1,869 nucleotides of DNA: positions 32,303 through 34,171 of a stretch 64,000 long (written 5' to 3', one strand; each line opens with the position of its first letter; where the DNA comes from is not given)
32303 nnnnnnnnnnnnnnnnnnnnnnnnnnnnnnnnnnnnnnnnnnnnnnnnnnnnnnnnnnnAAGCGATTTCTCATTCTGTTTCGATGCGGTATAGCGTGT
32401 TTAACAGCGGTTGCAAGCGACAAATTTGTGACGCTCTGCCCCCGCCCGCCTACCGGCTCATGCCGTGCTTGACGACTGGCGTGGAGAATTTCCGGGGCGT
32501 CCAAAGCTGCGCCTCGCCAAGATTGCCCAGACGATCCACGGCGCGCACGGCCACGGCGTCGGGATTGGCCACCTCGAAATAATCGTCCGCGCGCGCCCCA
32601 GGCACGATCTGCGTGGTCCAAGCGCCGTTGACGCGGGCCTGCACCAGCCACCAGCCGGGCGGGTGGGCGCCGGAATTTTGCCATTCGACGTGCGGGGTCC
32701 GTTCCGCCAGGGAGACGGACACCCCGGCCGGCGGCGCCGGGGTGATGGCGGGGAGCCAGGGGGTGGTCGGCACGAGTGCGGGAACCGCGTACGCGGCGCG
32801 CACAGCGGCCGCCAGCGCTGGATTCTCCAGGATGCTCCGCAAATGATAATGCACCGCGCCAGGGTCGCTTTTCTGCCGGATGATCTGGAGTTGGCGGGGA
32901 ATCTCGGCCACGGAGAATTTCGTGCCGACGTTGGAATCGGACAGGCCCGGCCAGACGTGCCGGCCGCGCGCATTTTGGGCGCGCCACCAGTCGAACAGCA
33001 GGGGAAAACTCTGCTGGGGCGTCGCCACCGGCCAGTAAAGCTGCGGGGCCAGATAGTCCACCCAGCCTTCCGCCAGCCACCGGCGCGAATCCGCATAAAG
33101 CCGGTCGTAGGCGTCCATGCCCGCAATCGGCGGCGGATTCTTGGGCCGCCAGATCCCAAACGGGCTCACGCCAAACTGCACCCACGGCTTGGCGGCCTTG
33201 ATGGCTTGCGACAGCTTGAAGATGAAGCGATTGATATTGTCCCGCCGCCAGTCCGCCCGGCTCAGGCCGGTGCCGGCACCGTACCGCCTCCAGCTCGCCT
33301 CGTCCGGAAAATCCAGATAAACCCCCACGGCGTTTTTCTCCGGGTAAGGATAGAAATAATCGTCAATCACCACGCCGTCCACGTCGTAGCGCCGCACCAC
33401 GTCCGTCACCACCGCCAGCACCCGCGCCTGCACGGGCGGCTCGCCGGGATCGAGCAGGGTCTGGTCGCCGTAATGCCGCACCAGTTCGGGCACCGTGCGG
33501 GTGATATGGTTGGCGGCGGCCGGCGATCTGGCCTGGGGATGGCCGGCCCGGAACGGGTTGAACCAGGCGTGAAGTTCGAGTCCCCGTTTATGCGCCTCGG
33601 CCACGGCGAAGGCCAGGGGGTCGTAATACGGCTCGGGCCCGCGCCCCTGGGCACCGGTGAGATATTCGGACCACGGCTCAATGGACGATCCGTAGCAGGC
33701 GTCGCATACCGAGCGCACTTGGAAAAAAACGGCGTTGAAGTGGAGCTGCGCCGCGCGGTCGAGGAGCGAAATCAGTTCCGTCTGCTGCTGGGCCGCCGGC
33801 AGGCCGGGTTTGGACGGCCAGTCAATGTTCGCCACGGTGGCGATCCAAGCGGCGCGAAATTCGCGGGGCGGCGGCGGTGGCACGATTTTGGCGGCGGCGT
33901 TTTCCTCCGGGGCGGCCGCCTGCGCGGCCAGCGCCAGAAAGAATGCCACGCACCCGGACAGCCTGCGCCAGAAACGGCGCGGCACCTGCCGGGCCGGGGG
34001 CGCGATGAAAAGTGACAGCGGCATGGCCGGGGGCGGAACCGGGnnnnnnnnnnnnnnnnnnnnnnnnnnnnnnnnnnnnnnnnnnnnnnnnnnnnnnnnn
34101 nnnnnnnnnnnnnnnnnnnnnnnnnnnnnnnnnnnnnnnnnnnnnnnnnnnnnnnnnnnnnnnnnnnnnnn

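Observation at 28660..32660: The lower-GC adhesin gene is bracketed by a ~207-bp direct duplication of the GHL10 gene's 3' end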

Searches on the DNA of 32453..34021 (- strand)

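Call 37: search_rna_families(sources=[L001, L002, L003, L004, L091, L101, L136, L153, L164, L083], threshold=gathering)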
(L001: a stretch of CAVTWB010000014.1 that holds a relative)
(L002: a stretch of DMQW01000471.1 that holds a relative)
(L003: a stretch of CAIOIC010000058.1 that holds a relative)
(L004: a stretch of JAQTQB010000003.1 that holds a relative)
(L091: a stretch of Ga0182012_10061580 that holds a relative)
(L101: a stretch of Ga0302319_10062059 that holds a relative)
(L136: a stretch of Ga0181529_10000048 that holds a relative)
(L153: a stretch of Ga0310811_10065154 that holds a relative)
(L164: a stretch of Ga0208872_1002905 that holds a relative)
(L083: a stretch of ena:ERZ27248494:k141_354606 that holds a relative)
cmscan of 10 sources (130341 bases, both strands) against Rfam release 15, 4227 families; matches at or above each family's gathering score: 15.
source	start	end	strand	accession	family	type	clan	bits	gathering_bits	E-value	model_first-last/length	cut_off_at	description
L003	4407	4795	-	RF00010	RNaseP_bact_a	Gene; ribozyme;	CL00002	229.9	100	4.3e-73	1-367/367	no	Bacterial RNase P class A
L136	10825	11229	+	RF00010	RNaseP_bact_a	Gene; ribozyme;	CL00002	229.1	100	8.1e-73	1-367/367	no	Bacterial RNase P class A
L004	11591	11982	-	RF00010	RNaseP_bact_a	Gene; ribozyme;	CL00002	225.7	100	1.1e-71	1-367/367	no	Bacterial RNase P class A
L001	11605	11997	-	RF00010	RNaseP_bact_a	Gene; ribozyme;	CL00002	222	100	2e-70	1-367/367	no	Bacterial RNase P class A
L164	1508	1902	+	RF00010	RNaseP_bact_a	Gene; ribozyme;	CL00002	217.1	100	9.2e-69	1-367/367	no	Bacterial RNase P class A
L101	936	1335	+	RF00010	RNaseP_bact_a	Gene; ribozyme;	CL00002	212.1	100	4.5e-67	1-367/367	no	Bacterial RNase P class A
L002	11602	12135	-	RF00010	RNaseP_bact_a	Gene; ribozyme;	CL00002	209.1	100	4.7e-66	1-367/367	no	Bacterial RNase P class A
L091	1932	2330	+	RF00010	RNaseP_bact_a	Gene; ribozyme;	CL00002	208.6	100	7e-66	1-367/367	no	Bacterial RNase P class A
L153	1618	2006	+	RF00010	RNaseP_bact_a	Gene; ribozyme;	CL00002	203.1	100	5.2e-64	1-367/367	no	Bacterial RNase P class A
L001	9740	9898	-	RF00379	c-di-AMP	Cis-reg; riboswitch;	-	63.1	38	5.8e-12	1-134/134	no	c-di-AMP riboswitch aptamer (ydaO/yuaA leader)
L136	12879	13040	+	RF00379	c-di-AMP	Cis-reg; riboswitch;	-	60.8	38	2.5e-11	1-134/134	no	c-di-AMP riboswitch aptamer (ydaO/yuaA leader)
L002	9739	9901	-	RF00379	c-di-AMP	Cis-reg; riboswitch;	-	58.7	38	1e-10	1-134/134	no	c-di-AMP riboswitch aptamer (ydaO/yuaA leader)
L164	3624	3786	+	RF00379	c-di-AMP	Cis-reg; riboswitch;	-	58.5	38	1.1e-10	1-134/134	no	c-di-AMP riboswitch aptamer (ydaO/yuaA leader)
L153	3642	3804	+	RF00379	c-di-AMP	Cis-reg; riboswitch;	-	55.6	38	7.1e-10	1-134/134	no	c-di-AMP riboswitch aptamer (ydaO/yuaA leader)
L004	9632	9783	-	RF00379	c-di-AMP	Cis-reg; riboswitch;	-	48.1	38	8.8e-08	1-134/134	no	c-di-AMP riboswitch aptamer (ydaO/yuaA leader)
